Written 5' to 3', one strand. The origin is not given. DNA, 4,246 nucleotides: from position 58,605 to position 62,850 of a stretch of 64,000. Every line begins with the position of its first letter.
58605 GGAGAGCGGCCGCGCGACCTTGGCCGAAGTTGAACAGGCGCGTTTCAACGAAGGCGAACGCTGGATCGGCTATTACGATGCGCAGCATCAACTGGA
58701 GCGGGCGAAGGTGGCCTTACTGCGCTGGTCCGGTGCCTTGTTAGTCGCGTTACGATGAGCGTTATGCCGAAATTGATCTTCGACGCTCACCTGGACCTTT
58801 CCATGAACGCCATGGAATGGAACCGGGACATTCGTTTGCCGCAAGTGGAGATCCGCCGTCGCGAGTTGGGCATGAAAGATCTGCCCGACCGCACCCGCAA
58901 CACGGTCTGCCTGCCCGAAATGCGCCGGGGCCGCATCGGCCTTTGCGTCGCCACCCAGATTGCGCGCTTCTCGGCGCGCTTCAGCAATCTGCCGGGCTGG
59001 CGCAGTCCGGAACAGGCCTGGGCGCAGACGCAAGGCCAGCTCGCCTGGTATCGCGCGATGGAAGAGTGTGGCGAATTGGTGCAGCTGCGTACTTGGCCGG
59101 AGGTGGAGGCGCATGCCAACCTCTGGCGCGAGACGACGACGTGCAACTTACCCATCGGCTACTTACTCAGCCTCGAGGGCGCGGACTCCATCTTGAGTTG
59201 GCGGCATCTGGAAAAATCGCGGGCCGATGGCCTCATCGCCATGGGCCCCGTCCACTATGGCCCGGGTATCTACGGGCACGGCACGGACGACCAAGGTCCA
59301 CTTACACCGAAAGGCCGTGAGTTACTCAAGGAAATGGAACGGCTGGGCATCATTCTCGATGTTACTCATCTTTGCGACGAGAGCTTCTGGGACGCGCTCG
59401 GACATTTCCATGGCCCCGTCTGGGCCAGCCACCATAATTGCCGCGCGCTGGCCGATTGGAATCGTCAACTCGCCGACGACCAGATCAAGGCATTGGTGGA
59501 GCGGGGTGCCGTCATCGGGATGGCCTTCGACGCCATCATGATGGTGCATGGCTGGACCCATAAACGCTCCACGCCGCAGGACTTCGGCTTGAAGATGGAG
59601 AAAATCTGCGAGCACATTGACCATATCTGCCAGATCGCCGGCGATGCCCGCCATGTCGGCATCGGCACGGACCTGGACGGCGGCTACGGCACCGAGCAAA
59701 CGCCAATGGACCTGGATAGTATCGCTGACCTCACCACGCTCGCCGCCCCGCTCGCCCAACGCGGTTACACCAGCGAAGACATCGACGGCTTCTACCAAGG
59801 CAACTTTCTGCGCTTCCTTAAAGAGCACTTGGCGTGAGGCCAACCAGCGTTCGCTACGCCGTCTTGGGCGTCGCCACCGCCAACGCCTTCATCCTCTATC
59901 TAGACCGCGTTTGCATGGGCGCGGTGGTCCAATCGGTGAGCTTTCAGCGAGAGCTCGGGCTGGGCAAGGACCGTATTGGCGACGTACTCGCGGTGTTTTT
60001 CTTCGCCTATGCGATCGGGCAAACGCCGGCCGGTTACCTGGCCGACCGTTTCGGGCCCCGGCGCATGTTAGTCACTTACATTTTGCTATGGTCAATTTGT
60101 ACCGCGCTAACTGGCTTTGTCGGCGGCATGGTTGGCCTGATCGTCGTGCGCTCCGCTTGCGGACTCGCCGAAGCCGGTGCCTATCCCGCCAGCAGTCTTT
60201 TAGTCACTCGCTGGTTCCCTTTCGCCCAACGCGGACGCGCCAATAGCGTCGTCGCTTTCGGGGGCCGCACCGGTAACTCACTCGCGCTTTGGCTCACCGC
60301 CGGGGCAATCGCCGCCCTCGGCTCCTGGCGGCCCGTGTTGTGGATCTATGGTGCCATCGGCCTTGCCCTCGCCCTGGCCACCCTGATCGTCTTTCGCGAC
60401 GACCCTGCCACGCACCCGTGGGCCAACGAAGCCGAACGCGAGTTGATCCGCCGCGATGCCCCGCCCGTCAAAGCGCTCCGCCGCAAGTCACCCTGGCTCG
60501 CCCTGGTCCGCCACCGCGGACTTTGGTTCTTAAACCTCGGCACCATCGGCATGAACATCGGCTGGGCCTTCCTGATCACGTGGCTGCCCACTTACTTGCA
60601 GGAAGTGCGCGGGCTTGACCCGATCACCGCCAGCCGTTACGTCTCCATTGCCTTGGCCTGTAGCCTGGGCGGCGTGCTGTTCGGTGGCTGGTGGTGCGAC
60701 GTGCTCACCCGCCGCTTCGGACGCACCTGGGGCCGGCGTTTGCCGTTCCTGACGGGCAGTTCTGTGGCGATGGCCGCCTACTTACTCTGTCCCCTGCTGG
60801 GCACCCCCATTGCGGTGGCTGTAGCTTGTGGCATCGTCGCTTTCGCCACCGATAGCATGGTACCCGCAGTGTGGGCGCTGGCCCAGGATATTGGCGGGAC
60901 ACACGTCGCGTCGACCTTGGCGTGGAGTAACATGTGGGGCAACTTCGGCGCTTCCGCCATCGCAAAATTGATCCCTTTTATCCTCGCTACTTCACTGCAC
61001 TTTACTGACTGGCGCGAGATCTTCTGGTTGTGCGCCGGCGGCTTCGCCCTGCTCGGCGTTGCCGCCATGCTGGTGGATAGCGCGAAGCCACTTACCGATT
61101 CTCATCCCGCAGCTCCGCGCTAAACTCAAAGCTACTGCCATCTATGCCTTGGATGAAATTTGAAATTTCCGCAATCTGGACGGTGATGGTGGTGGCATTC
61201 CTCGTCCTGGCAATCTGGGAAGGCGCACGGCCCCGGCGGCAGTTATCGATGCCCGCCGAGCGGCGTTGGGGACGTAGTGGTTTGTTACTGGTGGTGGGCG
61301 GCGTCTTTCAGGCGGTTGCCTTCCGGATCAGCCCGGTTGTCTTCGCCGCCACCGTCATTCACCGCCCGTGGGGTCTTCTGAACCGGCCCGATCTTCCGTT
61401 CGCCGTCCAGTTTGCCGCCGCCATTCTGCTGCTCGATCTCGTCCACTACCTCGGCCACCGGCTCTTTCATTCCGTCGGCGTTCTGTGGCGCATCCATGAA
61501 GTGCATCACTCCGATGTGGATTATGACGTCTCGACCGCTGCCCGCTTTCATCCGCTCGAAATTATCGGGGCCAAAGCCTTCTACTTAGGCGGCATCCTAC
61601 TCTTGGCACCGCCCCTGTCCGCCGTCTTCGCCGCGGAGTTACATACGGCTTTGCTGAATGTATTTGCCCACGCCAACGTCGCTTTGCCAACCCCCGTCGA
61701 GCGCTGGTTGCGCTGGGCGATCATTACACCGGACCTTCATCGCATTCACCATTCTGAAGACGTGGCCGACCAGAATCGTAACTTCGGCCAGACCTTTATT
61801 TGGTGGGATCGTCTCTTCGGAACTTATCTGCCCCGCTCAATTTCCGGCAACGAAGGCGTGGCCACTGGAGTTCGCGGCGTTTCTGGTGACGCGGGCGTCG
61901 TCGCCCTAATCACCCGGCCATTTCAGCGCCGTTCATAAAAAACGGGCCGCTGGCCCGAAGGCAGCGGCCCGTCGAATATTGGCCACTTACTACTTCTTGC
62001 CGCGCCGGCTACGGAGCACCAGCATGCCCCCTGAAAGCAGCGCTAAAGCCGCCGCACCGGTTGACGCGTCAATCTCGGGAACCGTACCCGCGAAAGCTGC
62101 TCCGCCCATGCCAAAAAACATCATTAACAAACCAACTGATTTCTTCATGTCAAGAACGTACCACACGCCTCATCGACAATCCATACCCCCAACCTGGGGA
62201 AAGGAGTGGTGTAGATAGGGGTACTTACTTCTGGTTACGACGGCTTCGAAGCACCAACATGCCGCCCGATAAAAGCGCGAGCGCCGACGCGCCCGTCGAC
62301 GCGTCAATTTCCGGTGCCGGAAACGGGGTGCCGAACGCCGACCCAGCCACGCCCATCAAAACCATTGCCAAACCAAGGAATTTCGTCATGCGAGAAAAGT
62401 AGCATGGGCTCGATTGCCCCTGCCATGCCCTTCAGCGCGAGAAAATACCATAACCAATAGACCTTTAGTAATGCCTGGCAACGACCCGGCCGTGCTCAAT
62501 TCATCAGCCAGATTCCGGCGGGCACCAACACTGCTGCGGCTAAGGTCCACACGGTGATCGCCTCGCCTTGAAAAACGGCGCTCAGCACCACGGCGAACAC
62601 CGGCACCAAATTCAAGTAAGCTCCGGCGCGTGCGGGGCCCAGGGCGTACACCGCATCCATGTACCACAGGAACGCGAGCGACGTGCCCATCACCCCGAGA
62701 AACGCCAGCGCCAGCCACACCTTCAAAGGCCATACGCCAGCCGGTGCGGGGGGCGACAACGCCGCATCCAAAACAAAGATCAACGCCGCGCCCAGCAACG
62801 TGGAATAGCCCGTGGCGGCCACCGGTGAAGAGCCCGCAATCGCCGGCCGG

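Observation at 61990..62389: Tandem 52/54-aa genes that are only a signal peptide fused to a PEP-CTERM-like (VPEID-type) exosortase sorting tail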

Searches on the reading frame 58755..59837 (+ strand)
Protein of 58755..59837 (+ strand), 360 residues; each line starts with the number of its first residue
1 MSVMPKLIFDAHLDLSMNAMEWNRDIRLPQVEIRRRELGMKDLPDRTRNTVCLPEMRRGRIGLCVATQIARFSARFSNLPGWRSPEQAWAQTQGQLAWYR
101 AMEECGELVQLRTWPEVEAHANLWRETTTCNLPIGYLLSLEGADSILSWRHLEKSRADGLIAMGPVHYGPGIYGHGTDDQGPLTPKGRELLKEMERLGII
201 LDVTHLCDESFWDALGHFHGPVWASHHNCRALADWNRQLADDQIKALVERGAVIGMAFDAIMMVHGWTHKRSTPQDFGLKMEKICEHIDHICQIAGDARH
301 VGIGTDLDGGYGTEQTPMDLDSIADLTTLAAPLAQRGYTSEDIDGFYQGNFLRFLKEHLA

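Call 10: search_protein_families(library=pfam, proteins=[window:58755-59837:+], max_evalue=0.001)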
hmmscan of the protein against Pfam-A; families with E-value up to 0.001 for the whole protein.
window:58755-59837:+ (360 aa): 1 family
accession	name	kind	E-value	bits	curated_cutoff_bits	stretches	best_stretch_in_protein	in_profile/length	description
PF01244.27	Peptidase_M19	-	1.4e-49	169.5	26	1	6-357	6-319/319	Membrane dipeptidase (Peptidase family M19)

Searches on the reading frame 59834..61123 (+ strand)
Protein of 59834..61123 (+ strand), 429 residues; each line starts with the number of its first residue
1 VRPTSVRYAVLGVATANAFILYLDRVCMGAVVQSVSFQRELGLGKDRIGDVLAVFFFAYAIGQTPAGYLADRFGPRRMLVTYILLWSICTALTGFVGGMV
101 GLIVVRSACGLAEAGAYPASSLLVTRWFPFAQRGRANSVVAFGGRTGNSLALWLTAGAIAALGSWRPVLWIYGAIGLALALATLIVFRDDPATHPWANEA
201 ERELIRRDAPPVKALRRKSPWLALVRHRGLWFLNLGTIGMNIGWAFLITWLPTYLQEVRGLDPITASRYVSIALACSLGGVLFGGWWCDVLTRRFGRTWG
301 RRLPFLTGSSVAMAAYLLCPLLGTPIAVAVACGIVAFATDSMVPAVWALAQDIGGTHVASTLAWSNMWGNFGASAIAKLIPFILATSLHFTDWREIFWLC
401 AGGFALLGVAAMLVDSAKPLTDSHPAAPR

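Call 10: search_protein_families(library=pfam, proteins=[window:59834-61123:+], max_evalue=0.001)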
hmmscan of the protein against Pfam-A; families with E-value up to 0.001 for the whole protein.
window:59834-61123:+ (429 aa): 2 families
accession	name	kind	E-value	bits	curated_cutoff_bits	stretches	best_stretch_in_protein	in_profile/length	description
PF07690.21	MFS_1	-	3.6e-53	181.2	33.4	1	17-375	4-345/347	Major Facilitator Superfamily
PF00083.30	Sugar_tr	-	4.9e-08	32.7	22.3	1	19-184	10-189/452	Sugar (and other) transporter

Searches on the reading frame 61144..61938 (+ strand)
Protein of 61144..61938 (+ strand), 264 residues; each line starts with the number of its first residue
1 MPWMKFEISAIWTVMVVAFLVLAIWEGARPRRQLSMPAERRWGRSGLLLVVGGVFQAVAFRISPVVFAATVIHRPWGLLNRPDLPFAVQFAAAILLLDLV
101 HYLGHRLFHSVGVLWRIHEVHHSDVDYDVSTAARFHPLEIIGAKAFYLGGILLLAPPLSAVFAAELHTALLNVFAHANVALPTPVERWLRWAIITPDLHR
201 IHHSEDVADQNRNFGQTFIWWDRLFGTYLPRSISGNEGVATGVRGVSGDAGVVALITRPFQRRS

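Call 10: search_protein_families(library=pfam, proteins=[window:61144-61938:+], max_evalue=0.001)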
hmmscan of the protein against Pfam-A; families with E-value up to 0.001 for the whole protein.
window:61144-61938:+ (264 aa): 1 family
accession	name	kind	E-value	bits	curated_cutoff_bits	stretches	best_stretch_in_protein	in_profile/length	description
PF04116.19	FA_hydroxylase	-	1.1e-30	107.2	31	1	90-227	1-132/132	Fatty acid hydroxylase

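Call 25: find_encoding_contigs(protein=window:61144-61938:+, flank=10000, max_places=4)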
Protein window:61144-61938:+ (264 aa): 2 contigs read that carry it; 2 places shown.
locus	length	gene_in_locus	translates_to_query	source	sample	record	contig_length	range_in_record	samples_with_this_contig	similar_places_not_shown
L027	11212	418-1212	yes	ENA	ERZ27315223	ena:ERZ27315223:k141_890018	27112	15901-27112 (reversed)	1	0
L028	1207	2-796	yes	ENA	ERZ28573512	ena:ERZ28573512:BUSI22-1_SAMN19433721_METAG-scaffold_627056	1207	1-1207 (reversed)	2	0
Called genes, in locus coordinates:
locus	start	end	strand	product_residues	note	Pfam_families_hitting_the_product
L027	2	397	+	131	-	?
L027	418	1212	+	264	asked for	PF04116:FA_hydroxylase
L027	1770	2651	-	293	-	PF00892:EamA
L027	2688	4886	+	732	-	-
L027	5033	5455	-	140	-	PF03840:SecG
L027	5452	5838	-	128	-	-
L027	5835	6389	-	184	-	PF03575:Peptidase_S51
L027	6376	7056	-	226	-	PF27226:AF_1845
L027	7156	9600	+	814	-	PF07635:PSCyt1, PF13442:Cytochrome_CBB3 (faint), PF07583:PSCyt2, PF07587:PSD1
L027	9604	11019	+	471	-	PF07394:DUF1501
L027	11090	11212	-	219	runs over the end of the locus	PF00226:DnaJ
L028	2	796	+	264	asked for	PF04116:FA_hydroxylase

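Call 50: search_protein_families(library=ncbifam, proteins=[window:61144-61938:+, L027:2688-4886:+], max_evalue=0.00001)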
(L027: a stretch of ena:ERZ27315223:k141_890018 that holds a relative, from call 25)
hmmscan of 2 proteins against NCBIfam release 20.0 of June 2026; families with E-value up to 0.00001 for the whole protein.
window:61144-61938:+ (264 aa): 1 family
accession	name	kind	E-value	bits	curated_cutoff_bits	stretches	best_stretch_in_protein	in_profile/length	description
NF052566.1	OrLpdHdlsOlsERhiz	equivalog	1.9e-25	89.8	475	1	78-263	107-286/293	ornithine lipid hydroxylase OlsE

L027:2688-4886:+ (732 aa): 0 families

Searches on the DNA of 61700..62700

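Call 61: search_rna_families(source=window, start=61700, end=62700, threshold=evalue, max_evalue=1)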
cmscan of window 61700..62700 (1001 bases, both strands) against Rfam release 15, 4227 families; matches with E-value up to 1: 3.
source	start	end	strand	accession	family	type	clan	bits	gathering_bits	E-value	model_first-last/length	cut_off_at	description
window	61938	62044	-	RF02865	ncS01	Gene; sRNA;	-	22.3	58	0.22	1-110/110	no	Burkholderia sRNA 1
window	61856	61931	-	RF02806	PyrR208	Gene; snRNA; snoRNA; HACA-box;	-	20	64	0.26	1-60/60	no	Pyrobaculum sRNA 208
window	61939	61981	-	RF03163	c4-a1b1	Gene; antisense;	CL00128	16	46.7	0.34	1-53/53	no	a1, b1 targets of C4 antisense RNA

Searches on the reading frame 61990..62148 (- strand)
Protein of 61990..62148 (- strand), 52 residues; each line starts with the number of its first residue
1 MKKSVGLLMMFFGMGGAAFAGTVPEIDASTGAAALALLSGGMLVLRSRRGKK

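Call 3: search_protein_families(library=ncbifam, proteins=[window:61993-62148:-], max_evalue=10)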
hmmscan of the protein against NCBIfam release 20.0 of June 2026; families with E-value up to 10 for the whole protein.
seq(52 aa): 5 families
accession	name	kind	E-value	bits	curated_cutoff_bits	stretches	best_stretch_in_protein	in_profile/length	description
TIGR04161.1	VPEID-CTERM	equivalog_domain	2.1e-08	34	33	1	23-43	1-21/31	VPEID-CTERM sorting domain-containing protein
NF058582.1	Microco_LAVTG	domain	0.018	15.2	27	1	31-49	15-33/34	LAVTG motif-containing sortase-dependent surface protein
NF007176.0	PRK09607.1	equivalog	0.11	12.7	182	1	17-48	16-47/132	30S ribosomal protein S11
NF058571.1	GVDTG_CTERM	domain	0.22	11.9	29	1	13-46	9-42/44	GVDTG sorting domain-containing protein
TIGR01167.1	LPXTG_anchor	domain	2.3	9.1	15.9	1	31-49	14-32/34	LPXTG cell wall anchor domain-containing protein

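Call 4: search_protein_families(library=pfam, proteins=[window:61993-62148:-], max_evalue=10)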
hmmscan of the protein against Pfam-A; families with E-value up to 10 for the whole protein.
seq(52 aa): 1 family
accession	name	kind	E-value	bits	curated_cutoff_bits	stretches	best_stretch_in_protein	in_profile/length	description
PF00746.26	Gram_pos_anchor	-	7.8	7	20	1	30-52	21-43/43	LPXTG cell wall anchor motif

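Call 8: find_encoding_contigs(protein=window:61990-62148:-, flank=10000, max_places=6)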
Protein window:61990-62148:- (52 aa): no gene with exactly this product is on record in the collection.
